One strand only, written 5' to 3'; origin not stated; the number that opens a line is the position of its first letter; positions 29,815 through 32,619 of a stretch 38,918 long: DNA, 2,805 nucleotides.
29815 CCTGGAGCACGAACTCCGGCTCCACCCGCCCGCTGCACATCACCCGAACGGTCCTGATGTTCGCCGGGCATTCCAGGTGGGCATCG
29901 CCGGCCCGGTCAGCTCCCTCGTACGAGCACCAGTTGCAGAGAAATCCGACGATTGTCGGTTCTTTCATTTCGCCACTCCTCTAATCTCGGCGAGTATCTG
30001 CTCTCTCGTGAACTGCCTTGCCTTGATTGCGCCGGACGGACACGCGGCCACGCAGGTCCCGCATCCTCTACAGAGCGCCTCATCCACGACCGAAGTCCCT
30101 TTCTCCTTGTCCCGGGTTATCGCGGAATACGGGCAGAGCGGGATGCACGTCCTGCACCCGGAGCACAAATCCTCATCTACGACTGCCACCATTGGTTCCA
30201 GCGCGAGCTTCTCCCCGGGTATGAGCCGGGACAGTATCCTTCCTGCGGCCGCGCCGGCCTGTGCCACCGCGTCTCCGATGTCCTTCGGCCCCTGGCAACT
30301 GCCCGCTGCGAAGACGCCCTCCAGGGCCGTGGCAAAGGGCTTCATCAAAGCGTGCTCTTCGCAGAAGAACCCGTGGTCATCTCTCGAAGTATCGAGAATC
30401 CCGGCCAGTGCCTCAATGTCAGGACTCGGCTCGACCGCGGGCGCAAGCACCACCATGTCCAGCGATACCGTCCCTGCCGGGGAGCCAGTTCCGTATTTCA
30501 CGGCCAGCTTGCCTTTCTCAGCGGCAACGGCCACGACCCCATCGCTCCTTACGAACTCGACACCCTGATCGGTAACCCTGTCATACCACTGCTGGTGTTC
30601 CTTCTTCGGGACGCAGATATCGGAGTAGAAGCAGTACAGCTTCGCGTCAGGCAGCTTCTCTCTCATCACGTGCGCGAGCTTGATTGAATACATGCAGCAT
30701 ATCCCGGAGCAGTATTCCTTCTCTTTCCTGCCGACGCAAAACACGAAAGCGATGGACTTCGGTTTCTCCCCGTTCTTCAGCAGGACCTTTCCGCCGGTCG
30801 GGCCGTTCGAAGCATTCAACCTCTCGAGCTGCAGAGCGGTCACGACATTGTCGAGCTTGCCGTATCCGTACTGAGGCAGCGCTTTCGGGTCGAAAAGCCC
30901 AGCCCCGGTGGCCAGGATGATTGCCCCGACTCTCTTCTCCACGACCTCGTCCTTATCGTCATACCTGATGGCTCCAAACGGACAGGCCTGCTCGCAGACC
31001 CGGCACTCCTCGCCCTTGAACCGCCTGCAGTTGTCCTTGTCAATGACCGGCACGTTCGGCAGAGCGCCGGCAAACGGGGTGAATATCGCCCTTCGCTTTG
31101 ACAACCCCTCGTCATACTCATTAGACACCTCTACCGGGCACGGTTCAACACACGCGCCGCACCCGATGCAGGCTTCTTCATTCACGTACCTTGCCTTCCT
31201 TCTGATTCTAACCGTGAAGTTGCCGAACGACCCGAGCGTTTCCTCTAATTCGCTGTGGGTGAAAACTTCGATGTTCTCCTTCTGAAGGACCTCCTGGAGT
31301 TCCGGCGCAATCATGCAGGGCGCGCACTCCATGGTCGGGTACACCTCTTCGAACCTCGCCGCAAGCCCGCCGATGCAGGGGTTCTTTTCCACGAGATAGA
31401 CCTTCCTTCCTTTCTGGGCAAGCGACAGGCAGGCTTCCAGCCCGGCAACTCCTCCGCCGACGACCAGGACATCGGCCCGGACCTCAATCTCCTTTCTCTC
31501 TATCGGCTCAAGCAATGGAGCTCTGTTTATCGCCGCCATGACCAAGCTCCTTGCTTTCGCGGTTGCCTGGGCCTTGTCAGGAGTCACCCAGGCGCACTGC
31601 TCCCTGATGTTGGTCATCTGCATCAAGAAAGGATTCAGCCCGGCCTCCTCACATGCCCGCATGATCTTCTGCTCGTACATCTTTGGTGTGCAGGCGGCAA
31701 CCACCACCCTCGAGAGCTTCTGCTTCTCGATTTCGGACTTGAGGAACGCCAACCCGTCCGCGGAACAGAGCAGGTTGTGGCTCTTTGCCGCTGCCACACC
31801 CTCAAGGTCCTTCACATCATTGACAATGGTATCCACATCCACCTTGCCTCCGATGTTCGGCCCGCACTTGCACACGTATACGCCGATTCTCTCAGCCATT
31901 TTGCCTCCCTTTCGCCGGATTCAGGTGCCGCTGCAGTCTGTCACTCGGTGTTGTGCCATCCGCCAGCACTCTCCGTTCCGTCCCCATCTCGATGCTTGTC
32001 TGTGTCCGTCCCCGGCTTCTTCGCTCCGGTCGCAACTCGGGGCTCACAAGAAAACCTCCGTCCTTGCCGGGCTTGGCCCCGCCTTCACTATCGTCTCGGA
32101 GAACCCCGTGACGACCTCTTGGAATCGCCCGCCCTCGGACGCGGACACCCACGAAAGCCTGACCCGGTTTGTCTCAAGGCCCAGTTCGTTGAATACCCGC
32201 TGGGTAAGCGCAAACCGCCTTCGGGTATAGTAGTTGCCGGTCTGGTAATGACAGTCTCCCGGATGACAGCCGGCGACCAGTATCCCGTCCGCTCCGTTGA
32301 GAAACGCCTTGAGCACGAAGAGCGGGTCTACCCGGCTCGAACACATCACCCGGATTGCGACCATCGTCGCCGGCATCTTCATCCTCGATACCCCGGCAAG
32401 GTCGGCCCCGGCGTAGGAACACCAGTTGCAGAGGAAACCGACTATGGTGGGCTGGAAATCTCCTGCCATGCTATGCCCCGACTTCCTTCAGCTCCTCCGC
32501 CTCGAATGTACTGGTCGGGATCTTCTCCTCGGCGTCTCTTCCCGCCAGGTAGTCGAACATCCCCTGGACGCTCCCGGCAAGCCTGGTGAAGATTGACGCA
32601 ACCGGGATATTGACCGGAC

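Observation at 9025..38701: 29 co-directional genes (~29.7 kb) join Mvh hydrogenase, six HdrA-family genes, four MvhD, Flx-like, FrhB-like and NuoEF-like modules into one apparent operon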

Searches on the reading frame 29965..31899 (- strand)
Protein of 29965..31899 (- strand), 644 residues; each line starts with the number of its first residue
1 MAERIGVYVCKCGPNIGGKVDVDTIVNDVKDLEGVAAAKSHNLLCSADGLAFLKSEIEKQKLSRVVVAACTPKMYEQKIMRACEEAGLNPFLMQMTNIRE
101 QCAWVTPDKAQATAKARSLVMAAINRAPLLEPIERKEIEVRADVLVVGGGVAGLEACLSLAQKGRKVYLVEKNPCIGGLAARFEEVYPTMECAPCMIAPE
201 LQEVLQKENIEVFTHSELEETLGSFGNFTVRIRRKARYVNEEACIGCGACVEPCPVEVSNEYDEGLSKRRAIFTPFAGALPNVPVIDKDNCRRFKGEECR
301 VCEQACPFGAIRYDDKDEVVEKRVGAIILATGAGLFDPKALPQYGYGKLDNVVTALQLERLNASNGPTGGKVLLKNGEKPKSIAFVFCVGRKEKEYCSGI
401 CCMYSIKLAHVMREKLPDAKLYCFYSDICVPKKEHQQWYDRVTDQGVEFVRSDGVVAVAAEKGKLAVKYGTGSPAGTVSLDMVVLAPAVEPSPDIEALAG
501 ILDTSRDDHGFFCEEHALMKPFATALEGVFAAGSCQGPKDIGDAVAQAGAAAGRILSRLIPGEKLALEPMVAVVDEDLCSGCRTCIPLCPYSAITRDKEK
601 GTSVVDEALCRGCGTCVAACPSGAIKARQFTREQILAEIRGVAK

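Call 4: search_protein_families(library=pfam, proteins=[window:29965-31899:-])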
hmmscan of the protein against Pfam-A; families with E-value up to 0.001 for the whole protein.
window:29965-31899:- (644 aa): 24 families
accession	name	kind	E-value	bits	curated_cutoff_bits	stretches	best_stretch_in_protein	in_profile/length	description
PF00037.32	Fer4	-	6.1e-23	80.1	21.1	3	604-626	2-24/24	4Fe-4S binding domain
PF12837.12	Fer4_6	-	2.2e-18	65.6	25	3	604-625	3-24/24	4Fe-4S binding domain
PF13187.11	Fer4_9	-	6.6e-16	58.5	27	1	579-625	2-52/52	4Fe-4S dicluster domain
PF13237.11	Fer4_10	-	9.5e-16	57.9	25.5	3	573-621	3-53/53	4Fe-4S dicluster domain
PF13484.11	Fer4_16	-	9.3e-15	55.6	30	0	610-630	2-24/66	4Fe-4S double cluster binding domain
PF12838.12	Fer4_7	-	1.7e-14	54.4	27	2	579-624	2-52/52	4Fe-4S dicluster domain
PF14697.11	Fer4_21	-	2.4e-14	53.6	35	2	572-626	1-58/59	4Fe-4S dicluster domain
PF12797.12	Fer4_2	-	4.1e-14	51.9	24.5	2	237-256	3-22/22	4Fe-4S binding domain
PF07992.20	Pyr_redox_2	-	1.1e-12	48.4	26.1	1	143-176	2-177/291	Pyridine nucleotide-disulphide oxidoreductase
PF25160.1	LdpA_Fe-S-bd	-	1.7e-11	44.2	27.6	1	604-629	22-47/49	LdpA Fe-S cluster-binding domain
PF12831.13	FAD_oxidored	-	5.3e-10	39.6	27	1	143-181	1-39/416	FAD dependent oxidoreductase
PF00070.33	Pyr_redox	-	1.1e-07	32.6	22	1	144-177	2-35/82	Pyridine nucleotide-disulphide oxidoreductase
PF01266.30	DAO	-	3.3e-07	30.6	27.9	1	143-177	1-35/353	FAD dependent oxidoreductase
PF00890.30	FAD_binding_2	-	3.4e-07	30.2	20.4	1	143-178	1-36/414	FAD binding domain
PF13450.12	NAD_binding_8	-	7.4e-07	29.8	21.9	1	146-184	1-39/68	NAD(P)-binding Rossmann-like domain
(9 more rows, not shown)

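Call 15: search_protein_families(library=ncbifam, proteins=[window:29965-31899:-], max_evalue=0.00001)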
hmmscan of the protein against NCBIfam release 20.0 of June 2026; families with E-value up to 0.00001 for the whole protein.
window:29965-31899:- (644 aa): 81 families (the best 25 are shown)
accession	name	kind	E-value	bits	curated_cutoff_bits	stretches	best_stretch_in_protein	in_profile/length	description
NF040770.1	hetero_SS_HdrA2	exception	1.4e-206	688.1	1100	1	4-642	1-640/777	CoB-CoM heterodisulfide reductase HdrA2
NF041778.1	hetero_SS_HdrA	equivalog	3.9e-167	557.4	1400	1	3-644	6-652/771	ferredoxin:CoB-CoM heterodisulfide reductase subunit HdrA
NF041891.1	hdrA_Methbact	equivalog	1.8e-158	529.1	1300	1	4-643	2-636/762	ferredoxin:CoB-CoM heterodisulfide reductase subunit HdrA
TIGR01944.1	rnfB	subfamily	1.1e-17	64.2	68.7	1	567-633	103-168/190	RnfABCDGE type electron transport complex subunit B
NF003475.0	PRK05113.1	equivalog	3.3e-15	56.5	203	1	568-631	104-166/190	electron transport complex subunit RsxB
NF058577.1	FdxA_fam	equivalog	5.9e-14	52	65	1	576-624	6-52/52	4Fe-4S ferredoxin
TIGR02179.1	PorD_KorD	subfamily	6.8e-14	51.7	60.05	1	572-627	20-74/78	2-oxoacid:acceptor oxidoreductase, delta subunit, pyruvate/2-ketoisovalerate family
NF040864.1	HgcB_ferredoxin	equivalog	2.5e-13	49.7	99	1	574-628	11-64/93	mercury methylation ferredoxin HgcB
TIGR02951.1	DMSO_dmsB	equivalog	2.7e-13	50.3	214.1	1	583-628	70-115/161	DMSO/selenate family reductase complex B subunit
TIGR03224.1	benzo_boxA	equivalog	3.3e-13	49.3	459.2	1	573-627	6-58/411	benzoyl-CoA 2,3-epoxidase subunit BoxA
TIGR02700.1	flavo_MJ0208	hypoth_equivalog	6.2e-13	48.5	251.35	1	543-627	113-196/234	dihydromethanopterin reductase (acceptor)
NF005506.0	PRK07118.1-5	equivalog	7.3e-13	48.6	388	0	599-635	161-197/279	Fe-S cluster domain-containing protein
TIGR04105.1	FeFe_hydrog_B1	subfamily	9.4e-13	47.6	450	2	230-313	130-207/462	monomeric [FeFe] hydrogenase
NF038196.1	ferrodoxin_EFR1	subfamily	2.8e-12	47.2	75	1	575-632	183-236/242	EFR1 family ferrodoxin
NF005415.0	PRK06991.1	equivalog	7.6e-12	45.4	281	1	568-634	76-141/284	electron transport complex subunit RsxB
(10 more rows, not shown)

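Call 30: find_related_loci(query=window:29965-31899:-, collection=metagenome_contigs, flank=10000)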
Query window:29965-31899:- (644 aa) in metagenome_contigs; peptide patterns used: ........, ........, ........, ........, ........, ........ (x = any residue, [..] = any of these).
600 stretches matched a pattern (row limit reached: there are more); 510 encode a relative of the query (tblastn E <= 1e-3); the best 80 are kept; 80 distinct loci.
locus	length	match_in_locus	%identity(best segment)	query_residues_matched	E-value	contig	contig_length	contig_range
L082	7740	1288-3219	76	1-644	0e+0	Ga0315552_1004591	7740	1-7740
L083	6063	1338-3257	74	1-644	0e+0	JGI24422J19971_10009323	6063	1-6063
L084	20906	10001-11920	74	1-644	0e+0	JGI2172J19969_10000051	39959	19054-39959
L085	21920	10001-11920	74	1-644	0e+0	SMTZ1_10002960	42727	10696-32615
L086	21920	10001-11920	73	1-644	0e+0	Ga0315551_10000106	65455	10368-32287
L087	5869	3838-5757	73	1-644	0e+0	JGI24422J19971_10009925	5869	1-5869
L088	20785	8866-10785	73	1-644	0e+0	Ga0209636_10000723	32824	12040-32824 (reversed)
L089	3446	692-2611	73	1-644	0e+0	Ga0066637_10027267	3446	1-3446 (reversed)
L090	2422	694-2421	74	1-580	0e+0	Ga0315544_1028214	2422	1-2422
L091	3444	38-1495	71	155-644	0e+0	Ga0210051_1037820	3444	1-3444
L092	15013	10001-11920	48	1-642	0e+0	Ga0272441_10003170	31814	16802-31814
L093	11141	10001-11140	79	1-380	0e+0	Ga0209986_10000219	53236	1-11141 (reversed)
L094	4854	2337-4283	47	4-642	0e+0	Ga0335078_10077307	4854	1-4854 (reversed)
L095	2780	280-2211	45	1-644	0e+0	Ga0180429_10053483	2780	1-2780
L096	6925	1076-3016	44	4-644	1e-165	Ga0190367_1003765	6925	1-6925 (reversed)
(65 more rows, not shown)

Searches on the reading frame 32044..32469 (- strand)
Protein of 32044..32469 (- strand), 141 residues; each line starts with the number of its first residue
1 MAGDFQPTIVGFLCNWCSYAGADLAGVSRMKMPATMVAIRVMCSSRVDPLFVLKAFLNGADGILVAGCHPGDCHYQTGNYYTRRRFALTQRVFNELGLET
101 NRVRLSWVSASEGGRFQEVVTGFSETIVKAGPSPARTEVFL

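Call 4: search_protein_families(library=pfam, proteins=[window:32044-32469:-])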
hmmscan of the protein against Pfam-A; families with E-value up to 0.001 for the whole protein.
window:32044-32469:- (141 aa): 1 family
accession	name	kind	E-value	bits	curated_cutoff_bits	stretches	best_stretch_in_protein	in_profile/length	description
PF02662.21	FlpD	-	2.2e-51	173.5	22.3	1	9-130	1-122/123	Methyl-viologen-reducing hydrogenase, delta subunit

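Call 15: search_protein_families(library=ncbifam, proteins=[window:32044-32469:-], max_evalue=0.00001)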
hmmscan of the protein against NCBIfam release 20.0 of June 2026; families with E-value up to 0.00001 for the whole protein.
window:32044-32469:- (141 aa): 3 families
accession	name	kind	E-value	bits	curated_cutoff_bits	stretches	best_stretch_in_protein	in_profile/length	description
NF040770.1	hetero_SS_HdrA2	exception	1.9e-49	168.5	1100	1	6-132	647-773/777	CoB-CoM heterodisulfide reductase HdrA2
NF045873.1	F420_non_VhuD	exception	3.1e-35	121.1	215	1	7-135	2-130/132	F420-non-reducing hydrogenase iron-sulfur subunit VhuD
NF041891.1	hdrA_Methbact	equivalog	1.2e-09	37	1300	1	9-110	646-741/762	ferredoxin:CoB-CoM heterodisulfide reductase subunit HdrA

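Call 63: find_encoding_contigs(protein=window:32044-32469:-, flank=8000, max_places=8)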
Protein window:32044-32469:- (141 aa): 6 contigs read that carry it; 4 places shown.
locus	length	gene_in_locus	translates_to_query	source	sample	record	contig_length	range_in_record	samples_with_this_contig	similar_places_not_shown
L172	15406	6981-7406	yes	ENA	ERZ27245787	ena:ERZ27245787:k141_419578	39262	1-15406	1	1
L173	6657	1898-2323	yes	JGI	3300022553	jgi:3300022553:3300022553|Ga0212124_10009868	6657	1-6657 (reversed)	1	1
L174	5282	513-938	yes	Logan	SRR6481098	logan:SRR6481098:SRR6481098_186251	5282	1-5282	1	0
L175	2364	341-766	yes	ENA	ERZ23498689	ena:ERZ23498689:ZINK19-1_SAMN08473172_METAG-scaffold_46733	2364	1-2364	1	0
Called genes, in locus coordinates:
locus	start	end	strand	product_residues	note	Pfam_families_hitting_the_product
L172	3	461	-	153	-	?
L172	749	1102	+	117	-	PF02635:DsrE, PF13686:DrsE_2 (weak)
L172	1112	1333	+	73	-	PF01206:TusA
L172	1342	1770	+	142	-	PF02662:FlpD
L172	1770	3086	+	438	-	PF00070:Pyr_redox (faint), PF00890:FAD_binding_2 (weak), PF01134:GIDA (weak), PF01494:FAD_binding_3 (faint), PF07992:Pyr_redox_2 (weak), PF12831:FAD_oxidored, PF12838:Fer4_7 (faint)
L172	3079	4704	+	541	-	PF00890:FAD_binding_2 (weak), PF01134:GIDA (weak), PF01266:DAO (weak), PF07992:Pyr_redox_2, PF12831:FAD_oxidored (weak), PF13237:Fer4_10 (weak), PF12838:Fer4_7, PF13187:Fer4_9, +5 more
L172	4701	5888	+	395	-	PF13237:Fer4_10 (faint), PF00037:Fer4 (faint), PF12797:Fer4_2 (faint), PF13534:Fer4_17 (faint), PF13183:Fer4_8 (weak)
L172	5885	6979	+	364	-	PF04432:FrhB_FdhB_C (weak), PF00037:Fer4 (faint), PF12797:Fer4_2 (faint), PF13183:Fer4_8 (weak), PF13187:Fer4_9 (weak)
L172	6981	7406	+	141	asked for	PF02662:FlpD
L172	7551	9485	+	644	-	PF07992:Pyr_redox_2 (weak), PF00890:FAD_binding_2 (weak), PF01134:GIDA (weak), PF12831:FAD_oxidored, PF12838:Fer4_7, PF13187:Fer4_9, PF14697:Fer4_21, PF00037:Fer4, +14 more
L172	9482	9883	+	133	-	PF02662:FlpD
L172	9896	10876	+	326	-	PF01058:Oxidored_q6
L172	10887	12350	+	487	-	PF27537:HoxH, PF00374:NiFeSe_Hases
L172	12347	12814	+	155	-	PF01750:HycI (weak)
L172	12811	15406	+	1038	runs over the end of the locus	PF00890:FAD_binding_2 (weak), PF07992:Pyr_redox_2 (weak), PF12831:FAD_oxidored, PF13450:NAD_binding_8 (weak), PF00037:Fer4, PF07992:Pyr_redox_2, PF12831:FAD_oxidored, PF13450:NAD_binding_8, +20 more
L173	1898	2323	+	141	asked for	PF02662:FlpD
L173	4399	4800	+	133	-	PF02662:FlpD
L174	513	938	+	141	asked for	PF02662:FlpD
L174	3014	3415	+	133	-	PF02662:FlpD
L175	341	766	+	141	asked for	PF02662:FlpD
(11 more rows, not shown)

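Call 65: search_protein_families(library=pfam, proteins=[L172:3-461:-], max_evalue=0.01)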
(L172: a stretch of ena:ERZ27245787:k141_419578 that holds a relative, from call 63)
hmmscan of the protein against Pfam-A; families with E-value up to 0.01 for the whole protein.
L172:3-461:- (153 aa): 5 families
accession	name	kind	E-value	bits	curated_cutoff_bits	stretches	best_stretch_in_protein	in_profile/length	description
PF13384.12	HTH_23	-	4.6e-06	26.7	24.6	1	2-44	6-48/50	Homeodomain-like domain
PF13565.12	HTH_32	-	0.00035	21.5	33.7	1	32-102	4-72/73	Homeodomain-like domain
PF01527.26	HTH_Tnp_1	-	0.00043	20.9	24.1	0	3-65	12-73/75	Transposase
PF13551.12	HTH_29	-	0.0018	18.8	28.1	1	12-56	10-56/64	Winged helix-turn helix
PF13518.12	HTH_28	-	0.0043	17.5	25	0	3-52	2-51/52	Helix-turn-helix domain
